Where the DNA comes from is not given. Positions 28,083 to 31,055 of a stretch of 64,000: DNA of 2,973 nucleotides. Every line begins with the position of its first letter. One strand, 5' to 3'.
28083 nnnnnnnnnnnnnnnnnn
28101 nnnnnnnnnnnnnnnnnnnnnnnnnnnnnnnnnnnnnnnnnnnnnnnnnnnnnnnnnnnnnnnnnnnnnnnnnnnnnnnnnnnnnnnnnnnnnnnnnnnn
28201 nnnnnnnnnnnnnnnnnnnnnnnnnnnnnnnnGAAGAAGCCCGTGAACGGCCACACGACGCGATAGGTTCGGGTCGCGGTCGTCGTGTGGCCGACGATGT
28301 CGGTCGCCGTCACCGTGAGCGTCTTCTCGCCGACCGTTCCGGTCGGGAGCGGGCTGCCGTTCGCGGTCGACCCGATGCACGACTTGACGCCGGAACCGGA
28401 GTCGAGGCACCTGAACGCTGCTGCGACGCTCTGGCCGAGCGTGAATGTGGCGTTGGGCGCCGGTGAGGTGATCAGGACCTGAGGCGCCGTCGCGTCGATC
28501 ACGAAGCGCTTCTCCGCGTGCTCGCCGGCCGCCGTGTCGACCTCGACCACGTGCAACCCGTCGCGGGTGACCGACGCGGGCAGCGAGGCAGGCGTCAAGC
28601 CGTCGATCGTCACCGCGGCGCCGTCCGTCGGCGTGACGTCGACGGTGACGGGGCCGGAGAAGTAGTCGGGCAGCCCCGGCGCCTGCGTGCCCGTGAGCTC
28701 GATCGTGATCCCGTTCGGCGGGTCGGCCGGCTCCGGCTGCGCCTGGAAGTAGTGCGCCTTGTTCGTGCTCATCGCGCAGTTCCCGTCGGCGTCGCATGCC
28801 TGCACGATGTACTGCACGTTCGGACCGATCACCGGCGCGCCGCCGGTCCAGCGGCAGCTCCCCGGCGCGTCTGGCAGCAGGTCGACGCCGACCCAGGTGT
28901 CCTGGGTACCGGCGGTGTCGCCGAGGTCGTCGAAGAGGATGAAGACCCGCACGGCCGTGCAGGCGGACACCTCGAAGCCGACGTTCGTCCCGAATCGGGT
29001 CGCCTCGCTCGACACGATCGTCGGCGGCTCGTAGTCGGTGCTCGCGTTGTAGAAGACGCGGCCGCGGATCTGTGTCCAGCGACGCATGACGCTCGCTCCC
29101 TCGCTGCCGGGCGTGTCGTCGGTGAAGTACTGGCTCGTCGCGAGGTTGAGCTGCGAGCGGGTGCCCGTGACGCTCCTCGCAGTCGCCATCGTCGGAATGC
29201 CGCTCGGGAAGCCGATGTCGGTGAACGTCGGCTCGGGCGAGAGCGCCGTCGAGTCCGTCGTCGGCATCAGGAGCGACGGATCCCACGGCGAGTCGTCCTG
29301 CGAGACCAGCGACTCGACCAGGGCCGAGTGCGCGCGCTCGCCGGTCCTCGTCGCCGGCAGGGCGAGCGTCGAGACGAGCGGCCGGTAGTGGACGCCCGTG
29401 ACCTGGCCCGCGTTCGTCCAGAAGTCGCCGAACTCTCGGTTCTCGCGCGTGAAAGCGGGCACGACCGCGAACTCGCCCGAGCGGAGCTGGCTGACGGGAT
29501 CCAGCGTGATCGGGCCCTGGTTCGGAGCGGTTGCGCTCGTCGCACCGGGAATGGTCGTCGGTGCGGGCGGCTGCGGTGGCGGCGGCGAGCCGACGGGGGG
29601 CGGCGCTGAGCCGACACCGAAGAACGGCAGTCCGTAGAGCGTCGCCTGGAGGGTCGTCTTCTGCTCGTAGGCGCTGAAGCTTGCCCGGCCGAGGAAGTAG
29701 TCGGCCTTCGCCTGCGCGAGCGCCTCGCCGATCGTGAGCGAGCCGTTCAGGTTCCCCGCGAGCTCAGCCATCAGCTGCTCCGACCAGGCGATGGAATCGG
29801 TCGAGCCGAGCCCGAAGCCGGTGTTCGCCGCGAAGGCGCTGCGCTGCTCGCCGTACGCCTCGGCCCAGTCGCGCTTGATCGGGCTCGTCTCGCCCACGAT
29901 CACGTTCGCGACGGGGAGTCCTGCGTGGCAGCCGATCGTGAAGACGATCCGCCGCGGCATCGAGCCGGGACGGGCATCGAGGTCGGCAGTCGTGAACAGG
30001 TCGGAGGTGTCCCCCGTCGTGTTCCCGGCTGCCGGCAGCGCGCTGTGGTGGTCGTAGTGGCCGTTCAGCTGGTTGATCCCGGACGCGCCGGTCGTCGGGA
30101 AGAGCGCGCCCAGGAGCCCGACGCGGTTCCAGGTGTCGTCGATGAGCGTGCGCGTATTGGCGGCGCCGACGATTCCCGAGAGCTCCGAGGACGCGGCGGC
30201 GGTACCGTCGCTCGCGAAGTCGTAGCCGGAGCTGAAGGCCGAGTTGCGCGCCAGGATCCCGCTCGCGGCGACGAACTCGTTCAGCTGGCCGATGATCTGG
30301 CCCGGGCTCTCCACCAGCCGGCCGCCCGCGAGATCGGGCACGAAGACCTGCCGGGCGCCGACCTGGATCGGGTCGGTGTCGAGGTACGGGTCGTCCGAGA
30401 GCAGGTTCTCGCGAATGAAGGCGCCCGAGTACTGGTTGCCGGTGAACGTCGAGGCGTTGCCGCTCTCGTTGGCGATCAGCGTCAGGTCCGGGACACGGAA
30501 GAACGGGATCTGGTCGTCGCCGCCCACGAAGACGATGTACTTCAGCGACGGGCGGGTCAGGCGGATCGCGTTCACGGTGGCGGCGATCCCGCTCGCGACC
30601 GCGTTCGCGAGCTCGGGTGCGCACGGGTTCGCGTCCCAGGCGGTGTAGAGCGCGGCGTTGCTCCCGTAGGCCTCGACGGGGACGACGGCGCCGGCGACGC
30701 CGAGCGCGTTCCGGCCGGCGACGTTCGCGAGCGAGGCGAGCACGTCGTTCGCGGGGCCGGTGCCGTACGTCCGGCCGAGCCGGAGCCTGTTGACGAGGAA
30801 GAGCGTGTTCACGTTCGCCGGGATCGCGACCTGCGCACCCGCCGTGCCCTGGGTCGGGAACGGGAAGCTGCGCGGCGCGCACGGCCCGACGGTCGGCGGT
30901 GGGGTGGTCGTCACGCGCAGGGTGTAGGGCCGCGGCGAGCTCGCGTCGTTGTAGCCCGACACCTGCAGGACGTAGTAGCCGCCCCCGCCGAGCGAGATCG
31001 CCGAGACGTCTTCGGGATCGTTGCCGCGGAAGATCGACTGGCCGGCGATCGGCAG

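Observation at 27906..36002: Giant ~2,700-aa secreted protein with an unusual domain combination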

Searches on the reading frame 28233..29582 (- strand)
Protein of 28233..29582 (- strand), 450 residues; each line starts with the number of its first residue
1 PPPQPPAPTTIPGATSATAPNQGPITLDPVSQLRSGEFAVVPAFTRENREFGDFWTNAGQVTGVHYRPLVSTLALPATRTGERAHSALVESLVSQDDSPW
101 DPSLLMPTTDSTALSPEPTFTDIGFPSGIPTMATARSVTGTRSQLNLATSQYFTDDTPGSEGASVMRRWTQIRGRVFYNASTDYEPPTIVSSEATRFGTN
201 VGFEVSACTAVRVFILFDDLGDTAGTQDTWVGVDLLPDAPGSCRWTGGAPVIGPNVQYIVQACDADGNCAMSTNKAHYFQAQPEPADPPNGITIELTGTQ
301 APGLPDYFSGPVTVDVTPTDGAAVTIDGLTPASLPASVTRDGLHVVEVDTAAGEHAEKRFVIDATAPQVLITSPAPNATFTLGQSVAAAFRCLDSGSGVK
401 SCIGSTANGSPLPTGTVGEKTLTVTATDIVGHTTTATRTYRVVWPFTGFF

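Call 52: search_protein_families(library=pfam, max_evalue=1, proteins=[window:28233-29582:-])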
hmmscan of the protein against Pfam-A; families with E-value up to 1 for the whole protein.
window:28233-29582:- (450 aa): 1 family
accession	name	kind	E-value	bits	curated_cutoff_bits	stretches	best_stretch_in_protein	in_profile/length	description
PF17957.7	Big_7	-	0.0054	17.8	24.1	1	367-428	1-60/70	Bacterial Ig domain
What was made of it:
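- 28245..29555 (-): A Pro-rich linker followed by about four Ig/FN3-like beta-sandwiches, aa 2150-2586. Big_7 is below cut-off at aa 2507-2568 (call 52).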

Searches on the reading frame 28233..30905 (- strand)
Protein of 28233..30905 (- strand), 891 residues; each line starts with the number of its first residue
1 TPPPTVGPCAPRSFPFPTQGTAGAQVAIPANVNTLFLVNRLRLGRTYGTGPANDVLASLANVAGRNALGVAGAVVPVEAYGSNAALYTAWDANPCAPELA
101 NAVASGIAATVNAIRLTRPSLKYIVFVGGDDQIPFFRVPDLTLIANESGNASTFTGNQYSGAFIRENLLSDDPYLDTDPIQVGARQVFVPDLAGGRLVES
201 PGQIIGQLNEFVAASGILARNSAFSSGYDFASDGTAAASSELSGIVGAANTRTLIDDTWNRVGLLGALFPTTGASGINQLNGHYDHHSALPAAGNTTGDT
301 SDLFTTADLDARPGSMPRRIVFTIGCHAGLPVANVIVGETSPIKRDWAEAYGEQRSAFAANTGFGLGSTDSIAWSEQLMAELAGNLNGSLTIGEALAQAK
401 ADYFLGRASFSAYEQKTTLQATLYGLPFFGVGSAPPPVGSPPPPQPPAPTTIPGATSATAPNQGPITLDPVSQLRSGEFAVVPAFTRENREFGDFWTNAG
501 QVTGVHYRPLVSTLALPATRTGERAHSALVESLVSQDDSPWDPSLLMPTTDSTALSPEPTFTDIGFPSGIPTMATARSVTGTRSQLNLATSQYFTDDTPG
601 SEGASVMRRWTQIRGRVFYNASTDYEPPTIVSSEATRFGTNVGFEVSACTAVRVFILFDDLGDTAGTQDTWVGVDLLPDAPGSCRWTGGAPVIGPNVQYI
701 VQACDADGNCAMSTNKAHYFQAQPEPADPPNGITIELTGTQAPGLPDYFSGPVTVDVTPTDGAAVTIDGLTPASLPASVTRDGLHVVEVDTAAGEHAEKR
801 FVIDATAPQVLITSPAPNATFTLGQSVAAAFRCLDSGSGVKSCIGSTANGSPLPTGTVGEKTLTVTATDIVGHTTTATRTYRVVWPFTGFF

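Call 34: predict_structure(alignment_id=A2)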
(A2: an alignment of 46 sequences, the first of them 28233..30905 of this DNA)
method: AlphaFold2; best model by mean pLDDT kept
length: 891 residues; sequences in the alignment: 46
mean_pLDDT: 90.2   pTM: 0.89
mean pLDDT of the five models: 90.2, 89.5, 88.0, 87.4, 86.6
residues with pLDDT >= 90: 628; 70-90: 202; 50-70: 53; < 50: 8
segments of 3 or more residues with pLDDT < 50: none
pLDDT, mean of each block of 10 residues (from residue 1): 66 95 97 98 97 98 97 98 98 96 98 96 97 96 88 88 95 95 90 94 96 98 91 89 97 94 95 96 90 91 93 95 93 78 80 96 80 85 96 98 91 93 98 94 74 88 89 94 94 90 87 94 94 92 80 58 79 93 94 72 80 97 93 87 92 92 73 90 91 83 97 72 73 92 89 89 85 94 91 89 91 92 94 85 92 96 94 94 83 41
secondary structure, 60 per line:
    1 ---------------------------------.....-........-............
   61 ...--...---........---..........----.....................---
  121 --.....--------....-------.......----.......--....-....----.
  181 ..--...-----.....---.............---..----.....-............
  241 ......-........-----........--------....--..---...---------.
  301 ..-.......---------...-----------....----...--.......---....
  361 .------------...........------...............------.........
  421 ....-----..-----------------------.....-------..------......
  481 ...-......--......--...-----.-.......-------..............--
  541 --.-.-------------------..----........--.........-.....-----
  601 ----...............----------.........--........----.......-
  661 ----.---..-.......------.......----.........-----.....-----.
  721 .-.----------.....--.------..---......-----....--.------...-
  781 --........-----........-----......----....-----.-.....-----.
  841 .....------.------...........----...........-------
elements in order (helices of 4 or more, strands of 3 or more residues): E34-38 H40-47 H49-63 E72-76 H83-92 H97-117 E123-127 E136-139 H147-153 H158-164 E167-170 H172-175 E180-182 E185-187 E193-197 H201-213 E223-227 H229-246 E251-255 H261-268 E277-280 E288-290 H306-310 E320-322 H334-337 H347-353 E357-361 H374-384 H392-405 H412-420 E421-424 E455-459 E475-483 E485-490 E493-498 E501-503 E511-517 E525-538 E571-578 E581-589 E591-595 E605-619 E630-638 E641-648 E653-659 E672-678 E685-691 E696-704 E710-714 E734-738 E753-758 E764-767 E777-779 E783-790 E796-803 E809-814 E819-822 E830-834 E840-845 E859-869 E874-884
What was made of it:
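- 29613..30815 (-): C25-like (clan CD) cysteine peptidase domain, aa ~1730-2130. Catalytic His1982 is the codon at 30057-30059 and Cys2025 the codon at 29928-29930. The AlphaFold model has pLDDT 90, with His and Cys each placed just after a beta-strand (call 34).
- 28245..29555 (-): The model is all-beta at high pLDDT (call 34).
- On MEROPS C25 / clan CD: His1982 (N-G-H) follows model strand 277-280, and Cys2025 (G-C-H-x-G) follows strand 320-322 (call 34). The model has pLDDT 90.2 (call 34).
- The His follows strand 277-280 and the Cys follows strand 320-322, as in clan CD (call 34).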

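Call 40: fold_search(model_id=the predicted structure, library=pdb)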
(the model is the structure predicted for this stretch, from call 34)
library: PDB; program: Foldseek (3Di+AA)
matches with E <= 10: 1239; with E <= 0.001: 75
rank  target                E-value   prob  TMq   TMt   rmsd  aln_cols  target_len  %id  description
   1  2yn5_A                4.8e-08  1.00  0.12  0.32  26.9       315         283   16  Structural insight into the giant calcium-binding adhesin SiiE: implications for the adhesion of Salmonella enterica t (released 2013-04-03)
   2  6za2_B                3.8e-07  1.00  0.20  0.17  28.6       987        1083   10  Crystal structure of dimeric latent PorU from Porphyromonas gingivalis (released 2021-09-29)
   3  6za2_A                2.1e-06  0.99  0.19  0.16  28.3       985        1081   10  Crystal structure of dimeric latent PorU from Porphyromonas gingivalis (released 2021-09-29)
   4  4x9g_A                2.3e-06  1.00  0.12  0.24  19.4       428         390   12  Crystal structure of Dscam1 isoform 6.44, N-terminal four Ig domains (released 2015-12-16)
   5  1qz1                  4.6e-06  1.00  0.11  0.28  25.5       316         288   14  Crystal Structure of the Ig 1-2-3 fragment of NCAM (released 2003-11-04)
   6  8k3j_A                5.1e-06  0.82  0.08  0.11  35.3       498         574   11  Structure of human CNTN2 immunoglobulin domains 1-6 homo-dimer (released 2024-07-17)
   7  4u7m                  7.0e-06  1.00  0.12  0.30  29.7       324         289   14  LRIG1 extracellular domain: Structure and Function Analysis (released 2015-04-08)
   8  6xi1_BBB              7.0e-06  0.97  0.11  0.19  51.4       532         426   10  Crystal structure of tetra-tandem repeat in extending RTX adhesin from Aeromonas hydrophila (released 2020-10-14)
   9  7ol4_C                8.6e-06  0.94  0.11  0.15  27.0       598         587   10  Mouse contactin-1 neurofascin-155 immunoglobulin domains adhesion complex (released 2022-12-14)
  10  6xi1_AAA              1.1e-05  0.95  0.10  0.18  51.0       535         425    9  Crystal structure of tetra-tandem repeat in extending RTX adhesin from Aeromonas hydrophila (released 2020-10-14)
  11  5k6w_A                1.3e-05  0.85  0.09  0.14  33.5       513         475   10  Sidekick-1 immunoglobulin domains 1-5 (released 2016-09-28)
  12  9flw_A                1.8e-05  0.97  0.11  0.17  49.9       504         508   13  CryoEM structure of the fragment-6 (3571-4078) in the grappling hook protein A (GhpA) in the bacterium Aureispira sp.  (released 2024-10-16)
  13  4m00_A                1.9e-05  0.97  0.12  0.19  34.5       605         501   12  Crystal structure of the ligand binding region of staphylococcal adhesion SraP (released 2014-06-18)
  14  5z5k_A                2.4e-05  0.99  0.12  0.25  19.1       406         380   12  Structure of the DCC-Draxin complex (released 2018-06-20)
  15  7nit_B                3.0e-05  0.35  0.09  0.07  27.9       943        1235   12  X-ray structure of a multidomain BbgIII from Bifidobacterium bifidum (released 2021-12-22)
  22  1f1j_A                8.0e-05  1.00  0.15  0.49   8.1       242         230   13  CRYSTAL STRUCTURE OF CASPASE-7 IN COMPLEX WITH ACETYL-ASP-GLU-VAL-ASP-CHO (released 2001-05-23)
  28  5u1t_A                1.2e-04  1.00  0.19  0.12   5.2       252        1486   15  Crystal structure of the Saccharomyces cerevisiae separase-securin complex at 2.6 angstrom resolution (released 2017-02-08)
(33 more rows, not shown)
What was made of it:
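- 29613..30815 (-): Foldseek matches PorU, caspase-7 and separase (call 40).
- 28245..29555 (-): Foldseek matches tandem Ig-like adhesins such as SiiE and RTX adhesins (call 40).
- On MEROPS C25 / clan CD: Foldseek matches PorU 6za2 (E 3.8e-7), caspase-7 1f1j (TMt 0.49) and separase 5u1t (rmsd 5.2 over 252 columns) (call 40).
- Checked: The AlphaFold model shows all-beta sandwiches matching tandem Ig-like adhesins (calls 34, 40).
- Foldseek finds PorU (6za2), caspase-7 (TMt 0.49) and separase (rmsd 5.2 over 252 columns) (call 40). In the whole-model Foldseek search the PorU alignment has a low TM-score (0.20), because the model has many domains (call 40). The PorU alignment has a low TM-score (call 40).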
